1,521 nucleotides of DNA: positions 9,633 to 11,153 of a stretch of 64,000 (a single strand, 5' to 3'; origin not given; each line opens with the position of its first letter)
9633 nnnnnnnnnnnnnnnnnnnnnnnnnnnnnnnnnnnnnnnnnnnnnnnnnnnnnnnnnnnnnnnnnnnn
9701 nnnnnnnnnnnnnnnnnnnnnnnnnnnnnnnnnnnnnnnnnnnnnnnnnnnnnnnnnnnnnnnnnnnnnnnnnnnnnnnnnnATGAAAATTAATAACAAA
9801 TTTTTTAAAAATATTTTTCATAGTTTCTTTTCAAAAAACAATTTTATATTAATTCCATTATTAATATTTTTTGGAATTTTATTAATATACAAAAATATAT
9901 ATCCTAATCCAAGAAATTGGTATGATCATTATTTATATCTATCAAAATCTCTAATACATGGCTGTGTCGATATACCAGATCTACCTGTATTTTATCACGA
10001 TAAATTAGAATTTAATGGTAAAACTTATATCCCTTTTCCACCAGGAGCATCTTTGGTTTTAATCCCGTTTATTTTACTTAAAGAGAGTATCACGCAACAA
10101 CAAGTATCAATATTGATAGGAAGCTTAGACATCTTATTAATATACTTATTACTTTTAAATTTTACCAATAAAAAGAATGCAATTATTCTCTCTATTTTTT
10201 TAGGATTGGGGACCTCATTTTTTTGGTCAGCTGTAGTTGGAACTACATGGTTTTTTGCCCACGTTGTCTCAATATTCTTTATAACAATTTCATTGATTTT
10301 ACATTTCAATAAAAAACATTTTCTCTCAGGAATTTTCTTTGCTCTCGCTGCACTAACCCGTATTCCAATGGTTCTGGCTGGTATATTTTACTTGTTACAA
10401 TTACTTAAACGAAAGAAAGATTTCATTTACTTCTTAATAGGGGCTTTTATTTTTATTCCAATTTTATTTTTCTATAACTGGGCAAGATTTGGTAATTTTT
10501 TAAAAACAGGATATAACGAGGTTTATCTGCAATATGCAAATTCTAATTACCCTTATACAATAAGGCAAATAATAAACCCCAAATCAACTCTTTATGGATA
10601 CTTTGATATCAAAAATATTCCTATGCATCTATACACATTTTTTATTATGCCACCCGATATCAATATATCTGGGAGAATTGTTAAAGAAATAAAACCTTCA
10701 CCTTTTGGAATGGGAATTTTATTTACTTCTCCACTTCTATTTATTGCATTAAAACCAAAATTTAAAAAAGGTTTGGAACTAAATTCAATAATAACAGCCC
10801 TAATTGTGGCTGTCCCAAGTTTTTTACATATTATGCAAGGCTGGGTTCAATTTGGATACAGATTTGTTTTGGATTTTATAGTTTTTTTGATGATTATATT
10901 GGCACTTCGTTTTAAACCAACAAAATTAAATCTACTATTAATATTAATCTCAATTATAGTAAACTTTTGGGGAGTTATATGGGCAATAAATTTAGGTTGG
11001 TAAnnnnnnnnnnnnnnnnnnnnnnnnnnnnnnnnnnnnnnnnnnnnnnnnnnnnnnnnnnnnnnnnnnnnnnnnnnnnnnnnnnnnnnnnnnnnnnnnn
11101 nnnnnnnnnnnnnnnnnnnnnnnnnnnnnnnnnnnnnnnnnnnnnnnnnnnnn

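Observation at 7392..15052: Array of five GT-C/PMT-like polytopic glycosyltransferases ending in an LCP ligase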

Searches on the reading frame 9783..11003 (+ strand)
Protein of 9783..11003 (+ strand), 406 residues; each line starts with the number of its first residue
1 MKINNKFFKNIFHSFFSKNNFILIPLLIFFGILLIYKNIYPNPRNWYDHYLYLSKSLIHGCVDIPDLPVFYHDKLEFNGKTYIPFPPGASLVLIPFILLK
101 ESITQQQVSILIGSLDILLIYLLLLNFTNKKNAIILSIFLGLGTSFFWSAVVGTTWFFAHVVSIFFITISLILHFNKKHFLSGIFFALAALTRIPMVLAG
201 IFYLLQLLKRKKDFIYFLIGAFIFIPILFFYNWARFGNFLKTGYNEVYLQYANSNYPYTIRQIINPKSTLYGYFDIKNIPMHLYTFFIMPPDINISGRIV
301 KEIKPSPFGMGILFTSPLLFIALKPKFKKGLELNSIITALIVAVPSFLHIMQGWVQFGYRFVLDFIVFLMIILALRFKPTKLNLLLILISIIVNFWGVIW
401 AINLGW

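Call 3: search_protein_families(library=pfam, proteins=[window:9783-11003:+], max_evalue=0.01)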
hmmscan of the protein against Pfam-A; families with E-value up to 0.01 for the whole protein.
window:9783-11003:+ (406 aa): 0 families

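Call 4: search_protein_families(library=ncbifam, proteins=[window:9783-11003:+], max_evalue=0.01)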
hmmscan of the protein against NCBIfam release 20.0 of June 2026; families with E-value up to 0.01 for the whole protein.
window:9783-11003:+ (406 aa): 2 families
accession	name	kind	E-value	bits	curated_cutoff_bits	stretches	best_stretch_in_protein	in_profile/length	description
NF047440.1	LA3751_2_3_fam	subfamily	1.5e-06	27.3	200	1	70-398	69-382/460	LA_3751/LA_3752 family putative glycosyltransferase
NF046093.1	AZOBR_p60025_fam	subfamily_domain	0.00043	19.6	150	1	108-227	115-231/232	AZOBR_p60025 family cell surface glycopolymer formation protein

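Call 18: find_homologous_proteins(query=window:9783-11003:+)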
Query window:9783-11003:+ (406 aa): 274 proteins with E <= 0.001 among 8000 candidates; the best 120 are listed.
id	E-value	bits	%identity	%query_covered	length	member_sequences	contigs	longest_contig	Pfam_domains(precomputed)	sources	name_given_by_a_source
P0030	9.4e-258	873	99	100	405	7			-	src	-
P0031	8.1e-193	659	75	95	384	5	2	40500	-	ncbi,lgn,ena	-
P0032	1.1e-192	659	76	93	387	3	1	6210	PF13231.13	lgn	-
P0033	2.1e-191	655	77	92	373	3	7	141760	-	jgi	-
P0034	5.4e-191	653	75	93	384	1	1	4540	-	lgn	-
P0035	8.2e-190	650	74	93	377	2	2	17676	-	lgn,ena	-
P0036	1.2e-188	646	74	96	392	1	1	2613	-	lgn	-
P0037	2.0e-179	615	72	95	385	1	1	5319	-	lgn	-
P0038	7.1e-177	607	77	86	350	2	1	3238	-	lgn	-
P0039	2.4e-176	605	71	96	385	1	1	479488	-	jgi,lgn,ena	-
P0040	8.9e-176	603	76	86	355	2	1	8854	PF13231.13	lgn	-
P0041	1.3e-175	603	70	98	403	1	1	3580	-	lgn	-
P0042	1.6e-174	599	70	96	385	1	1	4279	-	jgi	-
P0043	1.8e-173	596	71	91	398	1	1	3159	-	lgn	-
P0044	2.9e-173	595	68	98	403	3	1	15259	-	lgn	-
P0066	8.3e-157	541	63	95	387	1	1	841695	-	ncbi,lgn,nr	ncbi:MAG: hypothetical protein QY322_02860 [bacterium]|nr:MAG: hypothetical protein QY322_02860 [bac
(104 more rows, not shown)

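Call 22: search_solved_structures(query=A2, max_evalue=1)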
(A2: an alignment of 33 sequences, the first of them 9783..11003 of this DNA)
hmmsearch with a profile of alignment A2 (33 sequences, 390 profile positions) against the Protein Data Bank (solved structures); distinct sequences matched with E-value up to 1: 2.
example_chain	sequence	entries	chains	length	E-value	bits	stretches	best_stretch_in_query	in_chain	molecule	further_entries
8fkm_A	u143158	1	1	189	0.067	15.5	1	20-116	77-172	Ubiquitin-like-conjugating enzyme ATG3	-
9e8p_A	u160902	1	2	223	0.18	14.1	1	19-115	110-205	Ubiquitin-like-conjugating enzyme ATG3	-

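Call 27: find_encoding_contigs(protein=P0066, flank=10000, max_places=2)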
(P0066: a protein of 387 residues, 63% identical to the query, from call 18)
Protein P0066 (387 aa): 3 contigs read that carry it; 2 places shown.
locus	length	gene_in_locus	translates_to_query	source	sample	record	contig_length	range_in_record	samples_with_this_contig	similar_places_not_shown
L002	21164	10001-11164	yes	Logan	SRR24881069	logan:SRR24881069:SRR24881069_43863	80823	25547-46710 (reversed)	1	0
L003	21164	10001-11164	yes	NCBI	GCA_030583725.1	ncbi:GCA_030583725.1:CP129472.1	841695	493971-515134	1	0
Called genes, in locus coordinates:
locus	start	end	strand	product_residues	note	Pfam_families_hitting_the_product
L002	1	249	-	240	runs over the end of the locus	PF03444:WHD_HrcA (faint), PF01628:HrcA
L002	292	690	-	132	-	PF01850:PIN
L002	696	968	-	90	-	-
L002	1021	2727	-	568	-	PF03023:MurJ, PF13440:Polysacc_synt_3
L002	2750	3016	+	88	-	PF01649:Ribosomal_S20p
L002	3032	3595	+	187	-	PF05137:PilN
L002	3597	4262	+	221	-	PF04350:PilO (faint)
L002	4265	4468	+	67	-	-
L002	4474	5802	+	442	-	PF16656:Pur_ac_phosph_N (weak), PF19077:Big_13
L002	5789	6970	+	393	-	-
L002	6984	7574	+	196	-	-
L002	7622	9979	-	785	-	PF09594:GT87 (weak), PF13231:PMT_2, PF15971:Mannosyl_trans4 (weak), PF02366:PMT, PF13231:PMT_2, PF16192:PMT_4TMC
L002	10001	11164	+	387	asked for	-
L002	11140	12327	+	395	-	-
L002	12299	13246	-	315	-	PF03816:LytR_cpsA_psr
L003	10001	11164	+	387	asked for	-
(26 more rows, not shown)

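Call 30: predict_structure(alignment_id=A2)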
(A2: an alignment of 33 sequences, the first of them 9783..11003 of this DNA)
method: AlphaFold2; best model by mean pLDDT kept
length: 406 residues; sequences in the alignment: 33
mean_pLDDT: 89.3   pTM: 0.90
mean pLDDT of the five models: 89.3, 89.1, 87.7, 87.0, 86.7
residues with pLDDT >= 90: 277; 70-90: 97; 50-70: 26; < 50: 6
segments of 3 or more residues with pLDDT < 50: 1-3
pLDDT, mean of each block of 10 residues (from residue 1): 53 53 92 96 86 97 92 89 95 97 94 99 97 98 96 93 99 98 98 96 97 98 96 94 79 67 76 83 91 87 85 93 82 95 90 64 95 96 97 94 83
secondary structure, 60 per line:
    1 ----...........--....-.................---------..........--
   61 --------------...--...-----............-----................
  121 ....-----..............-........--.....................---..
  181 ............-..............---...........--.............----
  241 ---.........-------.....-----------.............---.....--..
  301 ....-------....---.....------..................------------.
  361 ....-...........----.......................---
elements in order: H5-15 H18-21 H23-39 H49-58 E75-77 E80-82 H88-99 H105-124 H130-143 H145-152 H155-175 H179-192 H194-207 H211-221 H224-236 H244-252 H260-264 H276-288 E292-296 E299-304 H312-315 H319-323 H330-347 H360-364 H366-376 H381-403

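Call 45: find_related_loci(query=A2, collection=genome_contigs, flank=10000)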
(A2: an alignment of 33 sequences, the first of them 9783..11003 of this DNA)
Query A2 (406 aa) in genome_contigs; peptide patterns used: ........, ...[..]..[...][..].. (x = any residue, [..] = any of these).
599 stretches matched a pattern (row limit reached: there are more); 536 encode a relative of the query (tblastn E <= 1e-3); the best 80 are kept; 80 distinct loci.
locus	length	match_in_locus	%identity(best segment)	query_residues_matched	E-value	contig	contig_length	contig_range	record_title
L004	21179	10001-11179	75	14-406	0e+0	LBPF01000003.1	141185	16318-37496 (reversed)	MAG: Candidatus Woesebacteria bacterium GW2011_GWB1_33_38 UR44_C0003, whole genome shotgun sequence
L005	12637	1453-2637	74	12-406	0e+0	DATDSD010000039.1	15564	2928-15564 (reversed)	MAG TPA_asm: Patescibacteria group bacterium isolate SMAG_U7994 k141_98494, whole genome shotgun sequence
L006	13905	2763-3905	68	12-406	3e-174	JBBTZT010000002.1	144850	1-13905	MAG: Patescibacteria group bacterium isolate H41-bin064_1 H41_bin064_1_000000000002, whole genome shotgun sequence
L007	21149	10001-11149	68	24-406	2e-169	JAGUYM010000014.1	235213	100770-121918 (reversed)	MAG: Candidatus Woesebacteria bacterium isolate DeMMO6_63 c_000000012182, whole genome shotgun sequence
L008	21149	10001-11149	64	17-406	1e-166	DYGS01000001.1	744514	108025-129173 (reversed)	MAG TPA_asm: Candidatus Microgenomatus sp. isolate BE2012_5_35_30 Afr_mines_BE2012_3_length_744514_cov_13_281153, whole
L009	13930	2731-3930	64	1-406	8e-163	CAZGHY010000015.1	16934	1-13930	MAG TPA_asm: uncultured Gammaproteobacteria bacterium isolate SRP286056_co2_319 genome assembly, contig: NODE_5266_lengt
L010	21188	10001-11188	58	1-406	2e-141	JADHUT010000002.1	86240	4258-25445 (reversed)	MAG: Candidatus Microgenomates bacterium isolate BS150m-G53 BS-150m-C172, whole genome shotgun sequence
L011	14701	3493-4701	56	6-406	2e-141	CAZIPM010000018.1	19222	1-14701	MAG TPA_asm: uncultured Gammaproteobacteria bacterium isolate SRP050083_co2_604 genome assembly, contig: NODE_1941_lengt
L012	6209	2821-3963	55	22-406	2e-136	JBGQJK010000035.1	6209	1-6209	MAG: Patescibacteria group bacterium isolate OBJ2_061818_070_25 k141_2308794_length_6209_cov_9.0000, whole genome shotgu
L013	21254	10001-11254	33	16-406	2e-68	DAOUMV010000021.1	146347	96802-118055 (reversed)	MAG TPA_asm: Dehalococcoidia bacterium isolate W92_284 k127_1030207, whole genome shotgun sequence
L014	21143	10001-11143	38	24-398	1e-66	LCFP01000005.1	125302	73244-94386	MAG: Candidatus Gottesmanbacteria bacterium GW2011_GWA2_43_14 UV73_C0005, whole genome shotgun sequence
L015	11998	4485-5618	33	49-403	5e-65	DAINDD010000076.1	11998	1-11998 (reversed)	MAG TPA_asm: Chloroflexota bacterium isolate CTOTU41506 NODE_5258_length_11998_cov_4.767228, whole genome shotgun sequen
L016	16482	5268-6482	33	24-406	5e-63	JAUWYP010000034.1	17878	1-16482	MAG: Dehalococcoidia bacterium isolate CSMAG_2713 CSMAG_2713_k141_257715_length_17878_cov_27.5981, whole genome shotgun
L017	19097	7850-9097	32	43-406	2e-62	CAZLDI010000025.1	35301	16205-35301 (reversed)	MAG TPA_asm: uncultured Dehalococcoidia bacterium isolate SRP119689_co1_231 genome assembly, contig: NODE_1471_length_35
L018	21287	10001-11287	33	17-406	9e-62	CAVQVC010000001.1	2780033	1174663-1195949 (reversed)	MAG: uncultured Chloroflexia bacterium isolate MFD10007.bin.2.9 genome assembly, contig: contig_3036, whole genome shotg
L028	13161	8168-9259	33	23-399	2e-43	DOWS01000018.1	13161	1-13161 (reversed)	MAG TPA_asm: Candidatus Daviesbacteria bacterium isolate UBA9644 contig_7832, whole genome shotgun sequence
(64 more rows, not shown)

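Call 47: search_protein_families(library=pfam, proteins=[window:9783-11003:+], max_evalue=10)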
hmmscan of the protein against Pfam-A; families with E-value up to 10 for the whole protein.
window:9783-11003:+ (406 aa): 0 families

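Call 49: search_protein_families(library=pfam, proteins=[L018:3931-4695:+, L018:5379-6902:-, L018:6906-8273:+, L018:8270-9904:+, L018:9962-11290:+, L018:11110-12060:+, L018:12064-12894:+, L018:12978-13898:+, L018:13906-14721:+, L018:14735-15787:+], max_evalue=0.001)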
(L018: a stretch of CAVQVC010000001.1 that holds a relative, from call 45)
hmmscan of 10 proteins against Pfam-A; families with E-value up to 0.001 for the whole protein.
L018:3931-4695:+ (254 aa): 0 families

L018:5379-6902:- (507 aa): 1 family
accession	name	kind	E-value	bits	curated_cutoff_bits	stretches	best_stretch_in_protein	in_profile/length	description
PF07995.17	GSDH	-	9.3e-40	137.3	25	2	255-431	106-276/332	Glucose / Sorbosone dehydrogenase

L018:6906-8273:+ (455 aa): 2 families
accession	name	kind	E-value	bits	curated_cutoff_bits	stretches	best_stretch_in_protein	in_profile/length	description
PF03155.21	Alg6_Alg8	-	1.6e-05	24.6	25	1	117-446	89-449/482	ALG6, ALG8 glycosyltransferase family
PF09594.16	GT87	-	0.00048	20.4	25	1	84-336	1-228/237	Glycosyltransferase family 87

L018:8270-9904:+ (544 aa): 3 families
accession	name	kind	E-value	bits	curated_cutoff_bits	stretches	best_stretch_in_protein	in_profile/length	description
PF16192.10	PMT_4TMC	-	1.5e-31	109.9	32.4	1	354-543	4-202/202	C-terminal four TMM region of protein-O-mannosyltransferase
PF02366.24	PMT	-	3.2e-21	76.5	22.7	1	28-240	2-206/245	Dolichyl-phosphate-mannose-protein mannosyltransferase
PF13231.12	PMT_2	-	3.1e-10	40.9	26.1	1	128-229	25-132/160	Dolichyl-phosphate-mannose-protein mannosyltransferase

L018:9962-11290:+ (442 aa): 0 families

L018:11110-12060:+ (316 aa): 8 families
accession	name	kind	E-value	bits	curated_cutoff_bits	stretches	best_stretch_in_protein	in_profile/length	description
PF08241.18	Methyltransf_11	-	1e-20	74.6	21.2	1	113-201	1-94/95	Methyltransferase domain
PF13489.12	Methyltransf_23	-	3.3e-18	66.4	27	1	98-241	12-162/164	Methyltransferase domain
PF13649.12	Methyltransf_25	-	5e-17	62.8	27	1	112-198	1-97/97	Methyltransferase domain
PF13847.12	Methyltransf_31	-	8e-16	58.5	27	1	111-206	6-113/145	Methyltransferase domain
PF08242.18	Methyltransf_12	-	1.4e-14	55.1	30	1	113-200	1-98/98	Methyltransferase domain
PF07021.18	MetW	-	1.7e-07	31.5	21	1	111-194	16-102/193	Methionine biosynthesis protein MetW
PF01209.24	Ubie_methyltran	-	1.1e-05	25.3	20.1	1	111-201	50-150/233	ubiE/COQ5 methyltransferase family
PF05148.21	Methyltransf_8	-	0.00032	21.1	27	1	111-202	75-157/219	Hypothetical methyltransferase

L018:12064-12894:+ (276 aa): 3 families
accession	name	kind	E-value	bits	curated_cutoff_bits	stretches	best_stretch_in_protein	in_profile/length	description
PF00535.33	Glycos_transf_2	-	2e-30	106.3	23.3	1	9-177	1-167/168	Glycosyl transferase family 2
PF10111.15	Glyco_tranf_2_2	-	4.3e-08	33.4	27.3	1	9-114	1-106/276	Glycosyltransferase like family 2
PF13641.12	Glyco_tranf_2_3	-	6.5e-08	33.3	27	1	6-221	1-208/230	Glycosyltransferase like family 2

L018:12978-13898:+ (306 aa): 2 families
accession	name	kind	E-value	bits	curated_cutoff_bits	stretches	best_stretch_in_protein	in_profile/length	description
PF00185.30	OTCace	-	1.1e-58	198.2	29.4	1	147-300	2-156/157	Aspartate/ornithine carbamoyltransferase, Asp/Orn binding domain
PF02729.26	OTCace_N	-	1.9e-45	155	29.9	1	4-140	1-148/148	Aspartate/ornithine carbamoyltransferase, carbamoyl-P binding domain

L018:13906-14721:+ (271 aa): 2 families
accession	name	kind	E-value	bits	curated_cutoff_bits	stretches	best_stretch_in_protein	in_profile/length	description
PF02457.21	DAC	-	1.8e-40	137.7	27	1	119-234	3-118/119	DisA bacterial checkpoint controller nucleotide-binding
PF19293.4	CdaA_N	-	1.2e-08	35.5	23.8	1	11-88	4-81/81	CdaA N-terminal transmembrane domain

L018:14735-15787:+ (350 aa): 1 family
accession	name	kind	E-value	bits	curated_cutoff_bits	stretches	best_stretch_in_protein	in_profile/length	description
PF07949.17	YbbR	-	6.2e-27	94.2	22.3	3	153-236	1-80/81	YbbR-like protein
